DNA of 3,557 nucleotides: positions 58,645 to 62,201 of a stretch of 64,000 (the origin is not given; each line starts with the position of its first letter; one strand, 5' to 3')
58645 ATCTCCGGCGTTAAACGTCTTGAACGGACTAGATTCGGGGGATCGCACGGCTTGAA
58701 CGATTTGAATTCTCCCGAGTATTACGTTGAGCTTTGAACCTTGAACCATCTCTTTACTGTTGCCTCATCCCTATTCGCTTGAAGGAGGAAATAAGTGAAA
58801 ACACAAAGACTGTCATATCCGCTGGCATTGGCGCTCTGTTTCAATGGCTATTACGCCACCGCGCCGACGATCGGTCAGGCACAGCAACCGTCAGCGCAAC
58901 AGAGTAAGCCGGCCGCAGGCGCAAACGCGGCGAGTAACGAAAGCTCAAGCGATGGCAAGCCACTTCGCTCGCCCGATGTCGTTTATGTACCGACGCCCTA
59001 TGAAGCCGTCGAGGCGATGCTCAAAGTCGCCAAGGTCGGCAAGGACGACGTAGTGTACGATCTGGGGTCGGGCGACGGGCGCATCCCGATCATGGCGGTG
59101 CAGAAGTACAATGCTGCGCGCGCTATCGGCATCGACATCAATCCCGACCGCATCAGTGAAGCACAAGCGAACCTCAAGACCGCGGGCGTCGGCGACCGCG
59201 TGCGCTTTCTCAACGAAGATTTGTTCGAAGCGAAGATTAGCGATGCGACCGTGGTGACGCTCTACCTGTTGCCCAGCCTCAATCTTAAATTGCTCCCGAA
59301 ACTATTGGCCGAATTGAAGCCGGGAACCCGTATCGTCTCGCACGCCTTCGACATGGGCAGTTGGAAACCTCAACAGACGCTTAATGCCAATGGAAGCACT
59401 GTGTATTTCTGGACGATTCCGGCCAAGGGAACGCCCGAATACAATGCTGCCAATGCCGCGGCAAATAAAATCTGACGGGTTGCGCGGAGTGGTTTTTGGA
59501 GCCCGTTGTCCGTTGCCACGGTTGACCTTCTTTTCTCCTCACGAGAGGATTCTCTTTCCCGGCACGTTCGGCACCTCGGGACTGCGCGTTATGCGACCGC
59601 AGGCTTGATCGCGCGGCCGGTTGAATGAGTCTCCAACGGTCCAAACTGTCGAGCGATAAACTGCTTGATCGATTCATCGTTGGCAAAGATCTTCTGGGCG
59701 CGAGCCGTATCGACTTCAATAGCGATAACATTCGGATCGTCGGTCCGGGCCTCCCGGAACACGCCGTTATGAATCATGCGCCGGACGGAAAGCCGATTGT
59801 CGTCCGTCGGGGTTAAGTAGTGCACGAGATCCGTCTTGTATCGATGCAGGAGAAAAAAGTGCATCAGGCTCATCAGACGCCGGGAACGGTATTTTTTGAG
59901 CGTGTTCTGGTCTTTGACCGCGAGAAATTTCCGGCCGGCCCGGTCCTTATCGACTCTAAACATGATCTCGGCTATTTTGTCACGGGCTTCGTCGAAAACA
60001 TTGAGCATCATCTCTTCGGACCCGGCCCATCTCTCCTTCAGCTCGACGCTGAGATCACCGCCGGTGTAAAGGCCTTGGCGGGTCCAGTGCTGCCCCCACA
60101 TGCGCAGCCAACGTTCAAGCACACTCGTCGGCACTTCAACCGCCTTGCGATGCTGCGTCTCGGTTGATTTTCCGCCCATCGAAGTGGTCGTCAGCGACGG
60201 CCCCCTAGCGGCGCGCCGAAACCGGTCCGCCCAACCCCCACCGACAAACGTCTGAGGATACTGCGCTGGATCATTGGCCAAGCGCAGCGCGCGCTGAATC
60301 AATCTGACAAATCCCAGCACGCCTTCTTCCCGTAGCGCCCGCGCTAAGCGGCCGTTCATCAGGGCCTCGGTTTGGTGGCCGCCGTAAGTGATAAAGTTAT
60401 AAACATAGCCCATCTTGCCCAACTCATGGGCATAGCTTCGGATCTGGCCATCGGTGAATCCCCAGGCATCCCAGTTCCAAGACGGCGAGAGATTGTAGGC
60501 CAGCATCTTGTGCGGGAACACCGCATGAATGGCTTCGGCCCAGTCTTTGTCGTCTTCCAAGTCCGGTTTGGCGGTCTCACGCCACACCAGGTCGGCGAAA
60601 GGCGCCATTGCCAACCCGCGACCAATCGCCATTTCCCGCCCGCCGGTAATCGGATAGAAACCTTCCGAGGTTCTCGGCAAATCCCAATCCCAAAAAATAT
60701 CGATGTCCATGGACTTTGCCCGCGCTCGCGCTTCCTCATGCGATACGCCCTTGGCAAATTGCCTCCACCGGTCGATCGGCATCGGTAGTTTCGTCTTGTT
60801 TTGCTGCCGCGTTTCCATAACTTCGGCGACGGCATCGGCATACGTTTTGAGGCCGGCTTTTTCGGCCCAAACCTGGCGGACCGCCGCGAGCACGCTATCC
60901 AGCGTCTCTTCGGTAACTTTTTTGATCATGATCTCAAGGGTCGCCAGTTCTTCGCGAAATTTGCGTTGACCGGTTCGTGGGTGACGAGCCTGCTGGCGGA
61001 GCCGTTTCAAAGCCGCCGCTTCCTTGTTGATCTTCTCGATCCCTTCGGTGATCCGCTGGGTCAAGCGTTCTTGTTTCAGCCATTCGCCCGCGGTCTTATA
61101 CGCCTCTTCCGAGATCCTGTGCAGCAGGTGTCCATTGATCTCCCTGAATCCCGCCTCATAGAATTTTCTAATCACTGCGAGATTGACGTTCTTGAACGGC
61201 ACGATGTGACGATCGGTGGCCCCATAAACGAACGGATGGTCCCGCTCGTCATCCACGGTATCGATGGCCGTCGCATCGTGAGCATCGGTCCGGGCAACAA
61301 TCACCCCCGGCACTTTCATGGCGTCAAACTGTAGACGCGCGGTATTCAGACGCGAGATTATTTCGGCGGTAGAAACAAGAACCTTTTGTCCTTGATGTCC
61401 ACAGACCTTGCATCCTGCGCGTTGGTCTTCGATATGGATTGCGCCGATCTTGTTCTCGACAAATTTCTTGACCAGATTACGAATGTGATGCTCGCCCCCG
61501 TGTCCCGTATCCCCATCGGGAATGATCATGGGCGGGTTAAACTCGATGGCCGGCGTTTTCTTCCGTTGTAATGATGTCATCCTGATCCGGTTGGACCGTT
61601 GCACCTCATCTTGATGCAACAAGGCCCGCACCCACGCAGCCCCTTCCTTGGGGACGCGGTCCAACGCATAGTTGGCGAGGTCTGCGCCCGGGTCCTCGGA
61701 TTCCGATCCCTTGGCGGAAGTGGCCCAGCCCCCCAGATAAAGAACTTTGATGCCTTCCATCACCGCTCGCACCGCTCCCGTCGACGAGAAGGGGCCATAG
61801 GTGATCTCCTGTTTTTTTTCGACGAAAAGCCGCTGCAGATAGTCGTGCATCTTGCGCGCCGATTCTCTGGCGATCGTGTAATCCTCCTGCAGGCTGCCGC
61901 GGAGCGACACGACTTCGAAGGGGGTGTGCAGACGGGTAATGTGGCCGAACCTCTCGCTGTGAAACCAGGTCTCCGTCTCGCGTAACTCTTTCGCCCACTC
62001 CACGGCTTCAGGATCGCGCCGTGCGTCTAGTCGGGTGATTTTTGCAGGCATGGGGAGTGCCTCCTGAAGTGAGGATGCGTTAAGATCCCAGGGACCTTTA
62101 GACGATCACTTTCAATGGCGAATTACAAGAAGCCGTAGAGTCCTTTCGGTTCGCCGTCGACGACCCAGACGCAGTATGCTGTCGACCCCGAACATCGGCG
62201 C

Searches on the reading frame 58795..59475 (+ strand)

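Call 27: search_protein_families(library=pfam, proteins=[window:58795-59475:+], max_evalue=0.001)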
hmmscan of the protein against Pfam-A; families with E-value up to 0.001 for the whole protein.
window:58795-59475:+ (226 aa): 11 families
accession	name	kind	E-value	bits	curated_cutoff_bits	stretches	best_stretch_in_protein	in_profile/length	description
PF13847.12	Methyltransf_31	-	1.9e-09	37.8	27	1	83-192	3-119/145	Methyltransferase domain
PF13649.12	Methyltransf_25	-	3.7e-09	37.6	27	1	87-173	1-88/97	Methyltransferase domain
PF08123.19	DOT1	-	2.4e-08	34.2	23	1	62-183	21-157/205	Histone methylation protein DOT1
PF12847.13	Methyltransf_18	-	1.3e-06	29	27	1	80-144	11-75/151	Methyltransferase domain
PF06325.19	PrmA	-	2.2e-06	27.9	22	1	81-181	159-257/296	Ribosomal protein L11 methyltransferase (PrmA)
PF02475.24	TRM5-TYW2_MTfase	-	1.6e-05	25.4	28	1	78-180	31-133/164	TRM5/TYW2 methyltransferase domain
PF05175.20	MTS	-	8.9e-05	22.6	23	1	75-147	23-94/170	Methyltransferase small domain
PF08241.18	Methyltransf_11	-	0.00026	22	21.2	1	89-153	2-61/95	Methyltransferase domain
PF00891.24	Methyltransf_2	-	0.00028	20.7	22.3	1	74-156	53-133/210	O-methyltransferase domain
PF08242.18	Methyltransf_12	-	0.00039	21.5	30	1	89-151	2-66/98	Methyltransferase domain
PF04816.18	TrmK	-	0.00056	19.9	27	1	87-144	1-58/205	tRNA (adenine(22)-N(1))-methyltransferase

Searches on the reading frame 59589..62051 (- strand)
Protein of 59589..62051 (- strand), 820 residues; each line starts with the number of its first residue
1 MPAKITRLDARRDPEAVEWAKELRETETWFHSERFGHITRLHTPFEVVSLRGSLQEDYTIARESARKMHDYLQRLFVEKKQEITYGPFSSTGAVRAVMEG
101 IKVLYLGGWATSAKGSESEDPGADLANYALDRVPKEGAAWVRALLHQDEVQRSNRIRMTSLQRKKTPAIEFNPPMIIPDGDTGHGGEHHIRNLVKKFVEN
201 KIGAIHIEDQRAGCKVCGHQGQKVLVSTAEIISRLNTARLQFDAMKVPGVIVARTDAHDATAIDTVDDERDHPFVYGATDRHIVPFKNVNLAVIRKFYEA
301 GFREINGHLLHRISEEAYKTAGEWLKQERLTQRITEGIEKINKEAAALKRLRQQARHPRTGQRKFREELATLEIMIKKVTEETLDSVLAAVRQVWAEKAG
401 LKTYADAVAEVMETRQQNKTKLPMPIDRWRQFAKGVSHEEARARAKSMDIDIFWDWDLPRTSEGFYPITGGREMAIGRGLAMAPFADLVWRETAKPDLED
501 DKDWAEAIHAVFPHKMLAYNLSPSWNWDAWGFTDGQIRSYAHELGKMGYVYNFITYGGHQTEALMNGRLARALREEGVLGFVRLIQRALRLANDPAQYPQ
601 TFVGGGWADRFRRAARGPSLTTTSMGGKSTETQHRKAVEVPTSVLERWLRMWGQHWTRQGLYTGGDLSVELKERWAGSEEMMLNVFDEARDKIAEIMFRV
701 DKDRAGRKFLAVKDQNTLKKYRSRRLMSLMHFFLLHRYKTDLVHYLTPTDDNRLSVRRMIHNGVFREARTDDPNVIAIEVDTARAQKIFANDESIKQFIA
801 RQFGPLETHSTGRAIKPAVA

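Call 65: search_protein_families(library=pfam, proteins=[window:59589-62051:-], max_evalue=0.00001)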
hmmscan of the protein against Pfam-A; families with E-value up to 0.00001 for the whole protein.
window:59589-62051:- (820 aa): 2 families
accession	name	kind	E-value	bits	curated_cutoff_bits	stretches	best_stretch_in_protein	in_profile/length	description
PF00463.27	ICL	-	3.6e-118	395.8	26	2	23-356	2-323/526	Isocitrate lyase family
PF13714.12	PEP_mutase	-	1.3e-07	31.8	31.5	1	175-262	71-152/240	Phosphoenolpyruvate phosphomutase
